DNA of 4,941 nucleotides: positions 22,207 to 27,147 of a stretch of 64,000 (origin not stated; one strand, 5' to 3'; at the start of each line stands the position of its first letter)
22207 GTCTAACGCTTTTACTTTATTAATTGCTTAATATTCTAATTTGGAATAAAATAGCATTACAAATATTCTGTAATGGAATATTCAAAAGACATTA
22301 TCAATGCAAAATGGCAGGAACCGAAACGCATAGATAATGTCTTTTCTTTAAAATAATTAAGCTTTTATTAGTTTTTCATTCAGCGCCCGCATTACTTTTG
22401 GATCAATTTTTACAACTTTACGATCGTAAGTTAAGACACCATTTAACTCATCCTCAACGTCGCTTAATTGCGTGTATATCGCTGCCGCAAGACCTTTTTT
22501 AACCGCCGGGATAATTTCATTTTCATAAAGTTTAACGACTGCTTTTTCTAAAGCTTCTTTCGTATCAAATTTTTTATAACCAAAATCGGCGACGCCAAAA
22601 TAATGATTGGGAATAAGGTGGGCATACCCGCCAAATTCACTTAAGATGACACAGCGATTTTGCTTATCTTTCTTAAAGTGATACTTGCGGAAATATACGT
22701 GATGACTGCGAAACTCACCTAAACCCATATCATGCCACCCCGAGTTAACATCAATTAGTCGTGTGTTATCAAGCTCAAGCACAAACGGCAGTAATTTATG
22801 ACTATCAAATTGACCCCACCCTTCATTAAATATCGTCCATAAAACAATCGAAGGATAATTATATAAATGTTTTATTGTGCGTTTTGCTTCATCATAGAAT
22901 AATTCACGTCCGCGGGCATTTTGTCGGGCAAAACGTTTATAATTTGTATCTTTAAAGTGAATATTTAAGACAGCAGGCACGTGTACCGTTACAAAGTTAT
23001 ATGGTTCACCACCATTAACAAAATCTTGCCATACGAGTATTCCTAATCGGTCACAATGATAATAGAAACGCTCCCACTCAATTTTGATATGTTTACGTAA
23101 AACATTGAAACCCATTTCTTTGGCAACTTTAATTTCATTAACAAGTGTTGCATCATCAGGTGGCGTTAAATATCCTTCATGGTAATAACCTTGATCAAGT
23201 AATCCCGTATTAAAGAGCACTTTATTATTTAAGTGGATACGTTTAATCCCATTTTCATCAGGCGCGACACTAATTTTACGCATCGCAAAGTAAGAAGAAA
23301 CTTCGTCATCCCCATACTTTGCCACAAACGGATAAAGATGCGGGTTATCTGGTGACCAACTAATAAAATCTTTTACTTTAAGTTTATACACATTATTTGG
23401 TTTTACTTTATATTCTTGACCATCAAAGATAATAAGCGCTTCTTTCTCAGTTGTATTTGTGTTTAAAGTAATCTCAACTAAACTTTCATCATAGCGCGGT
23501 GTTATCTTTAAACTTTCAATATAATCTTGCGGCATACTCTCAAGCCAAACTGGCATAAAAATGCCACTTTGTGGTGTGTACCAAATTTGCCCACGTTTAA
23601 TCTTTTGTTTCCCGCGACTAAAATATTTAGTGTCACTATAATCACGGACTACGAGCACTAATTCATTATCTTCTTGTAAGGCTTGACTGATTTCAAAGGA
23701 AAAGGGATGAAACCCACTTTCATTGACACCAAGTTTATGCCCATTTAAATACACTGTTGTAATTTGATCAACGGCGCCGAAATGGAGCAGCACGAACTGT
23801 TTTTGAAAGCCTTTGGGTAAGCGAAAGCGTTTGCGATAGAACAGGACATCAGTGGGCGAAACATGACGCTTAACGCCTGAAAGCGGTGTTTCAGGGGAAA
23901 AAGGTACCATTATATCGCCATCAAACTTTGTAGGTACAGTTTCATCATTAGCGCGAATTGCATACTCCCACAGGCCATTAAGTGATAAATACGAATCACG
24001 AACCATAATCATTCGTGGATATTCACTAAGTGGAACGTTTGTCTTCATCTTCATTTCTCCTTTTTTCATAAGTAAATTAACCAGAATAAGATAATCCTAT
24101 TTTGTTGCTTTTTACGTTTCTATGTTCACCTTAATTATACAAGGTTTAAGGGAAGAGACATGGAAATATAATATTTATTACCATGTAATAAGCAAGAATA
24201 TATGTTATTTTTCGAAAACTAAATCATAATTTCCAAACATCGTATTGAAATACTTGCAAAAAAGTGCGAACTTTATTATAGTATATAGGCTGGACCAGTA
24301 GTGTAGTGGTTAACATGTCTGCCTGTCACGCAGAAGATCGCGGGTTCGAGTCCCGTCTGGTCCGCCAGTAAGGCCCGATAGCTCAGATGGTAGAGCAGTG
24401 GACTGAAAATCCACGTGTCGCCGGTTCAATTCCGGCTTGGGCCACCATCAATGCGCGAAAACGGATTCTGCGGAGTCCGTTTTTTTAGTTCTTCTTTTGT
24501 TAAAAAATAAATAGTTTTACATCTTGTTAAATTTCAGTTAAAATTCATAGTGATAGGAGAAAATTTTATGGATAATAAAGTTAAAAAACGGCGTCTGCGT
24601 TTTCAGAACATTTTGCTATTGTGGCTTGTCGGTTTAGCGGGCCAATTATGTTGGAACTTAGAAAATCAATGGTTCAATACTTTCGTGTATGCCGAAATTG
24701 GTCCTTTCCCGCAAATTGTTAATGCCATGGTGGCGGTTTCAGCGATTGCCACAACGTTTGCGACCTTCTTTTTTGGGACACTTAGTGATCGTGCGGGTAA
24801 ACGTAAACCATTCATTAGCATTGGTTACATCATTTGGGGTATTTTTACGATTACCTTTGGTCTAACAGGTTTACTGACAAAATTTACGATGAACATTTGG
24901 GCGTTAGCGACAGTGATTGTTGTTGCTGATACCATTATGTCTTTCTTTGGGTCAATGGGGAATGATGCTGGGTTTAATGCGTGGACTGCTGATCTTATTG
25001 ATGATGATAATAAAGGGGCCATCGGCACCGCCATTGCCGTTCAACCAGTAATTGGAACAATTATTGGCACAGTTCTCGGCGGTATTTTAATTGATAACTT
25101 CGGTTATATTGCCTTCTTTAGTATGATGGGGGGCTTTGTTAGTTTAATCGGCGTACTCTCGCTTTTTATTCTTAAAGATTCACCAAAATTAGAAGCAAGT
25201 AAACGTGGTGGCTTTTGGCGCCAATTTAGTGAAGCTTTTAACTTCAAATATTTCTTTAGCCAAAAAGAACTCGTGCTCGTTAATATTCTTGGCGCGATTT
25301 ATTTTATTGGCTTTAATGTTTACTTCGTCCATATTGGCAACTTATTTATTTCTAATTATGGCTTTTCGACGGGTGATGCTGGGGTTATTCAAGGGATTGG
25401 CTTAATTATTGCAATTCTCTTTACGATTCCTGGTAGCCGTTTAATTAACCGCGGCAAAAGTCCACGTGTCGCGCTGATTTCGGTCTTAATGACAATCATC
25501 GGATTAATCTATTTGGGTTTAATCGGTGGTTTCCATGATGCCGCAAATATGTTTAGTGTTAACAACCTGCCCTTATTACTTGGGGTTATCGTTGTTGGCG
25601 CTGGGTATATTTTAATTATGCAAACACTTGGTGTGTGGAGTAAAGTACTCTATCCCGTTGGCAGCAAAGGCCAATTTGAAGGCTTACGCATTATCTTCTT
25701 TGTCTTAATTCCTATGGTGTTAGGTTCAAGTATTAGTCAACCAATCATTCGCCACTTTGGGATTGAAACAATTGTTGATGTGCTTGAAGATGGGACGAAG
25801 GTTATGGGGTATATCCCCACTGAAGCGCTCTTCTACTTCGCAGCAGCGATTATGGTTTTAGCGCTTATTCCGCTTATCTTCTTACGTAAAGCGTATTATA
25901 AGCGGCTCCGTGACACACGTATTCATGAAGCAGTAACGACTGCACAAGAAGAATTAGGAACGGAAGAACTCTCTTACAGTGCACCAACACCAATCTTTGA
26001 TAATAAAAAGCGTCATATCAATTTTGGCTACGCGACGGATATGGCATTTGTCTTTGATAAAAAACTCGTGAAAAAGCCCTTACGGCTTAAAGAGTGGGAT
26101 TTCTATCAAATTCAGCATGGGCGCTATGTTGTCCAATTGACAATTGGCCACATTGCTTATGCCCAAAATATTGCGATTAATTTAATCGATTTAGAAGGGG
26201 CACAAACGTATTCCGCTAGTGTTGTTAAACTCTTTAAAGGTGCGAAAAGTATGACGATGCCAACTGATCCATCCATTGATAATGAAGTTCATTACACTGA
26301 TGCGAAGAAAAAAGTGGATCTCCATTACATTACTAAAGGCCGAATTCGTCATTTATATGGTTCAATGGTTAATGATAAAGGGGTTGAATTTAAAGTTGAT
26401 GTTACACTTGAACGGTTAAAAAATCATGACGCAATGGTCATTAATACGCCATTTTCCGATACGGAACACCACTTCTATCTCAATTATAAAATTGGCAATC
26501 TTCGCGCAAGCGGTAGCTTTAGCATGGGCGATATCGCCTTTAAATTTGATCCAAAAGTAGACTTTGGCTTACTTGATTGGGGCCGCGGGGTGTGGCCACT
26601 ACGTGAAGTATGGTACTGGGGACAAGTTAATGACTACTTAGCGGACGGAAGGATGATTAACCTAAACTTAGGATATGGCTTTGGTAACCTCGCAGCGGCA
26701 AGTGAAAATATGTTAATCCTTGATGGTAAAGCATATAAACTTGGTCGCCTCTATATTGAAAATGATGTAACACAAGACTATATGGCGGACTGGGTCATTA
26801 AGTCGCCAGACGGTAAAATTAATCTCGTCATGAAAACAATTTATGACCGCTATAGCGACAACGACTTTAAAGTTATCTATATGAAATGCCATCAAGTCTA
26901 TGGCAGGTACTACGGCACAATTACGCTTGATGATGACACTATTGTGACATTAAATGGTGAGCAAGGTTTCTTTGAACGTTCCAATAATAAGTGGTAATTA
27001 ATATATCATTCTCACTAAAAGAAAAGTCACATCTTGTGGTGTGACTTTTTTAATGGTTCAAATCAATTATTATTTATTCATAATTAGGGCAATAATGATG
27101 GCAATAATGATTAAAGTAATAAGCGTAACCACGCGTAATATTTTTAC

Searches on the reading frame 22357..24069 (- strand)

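Call 8: search_protein_families(library=pfam, proteins=[window:22357-24069:-], max_evalue=0.001)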
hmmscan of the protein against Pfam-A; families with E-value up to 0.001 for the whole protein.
window:22357-24069:- (570 aa): 4 families
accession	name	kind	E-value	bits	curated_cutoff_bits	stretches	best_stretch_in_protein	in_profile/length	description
PF02837.24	Glyco_hydro_2_N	-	1.5e-13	51.5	28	1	72-180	61-169/169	Glycosyl hydrolases family 2, sugar binding domain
PF02836.23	Glyco_hydro_2_C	-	6.4e-12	45.6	21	1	305-478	34-209/302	Glycosyl hydrolases family 2, TIM barrel domain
PF22666.2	Glyco_hydro_2_N2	-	2.4e-09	37.9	27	1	77-149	51-123/167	Glycosyl hydrolase 2 galactose-binding domain-like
PF00703.27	Glyco_hydro_2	-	0.00012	23.2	23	1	197-264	33-109/109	Glycosyl hydrolases family 2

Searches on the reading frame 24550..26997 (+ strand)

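Call 8: search_protein_families(library=pfam, proteins=[window:24550-26997:+], max_evalue=0.001)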
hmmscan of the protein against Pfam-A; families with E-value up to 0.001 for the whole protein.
window:24550-26997:+ (815 aa): 3 families
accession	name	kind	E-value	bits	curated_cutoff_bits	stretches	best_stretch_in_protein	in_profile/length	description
PF10974.15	DUF2804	-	6e-85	285.8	26.9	1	478-815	6-339/339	Domain of unknown function (DUF2804)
PF07690.21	MFS_1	-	1.2e-24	87.3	33.4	1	46-383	23-338/347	Major Facilitator Superfamily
PF03092.22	BT1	-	0.00014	21.2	22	1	55-220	28-187/432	BT1 family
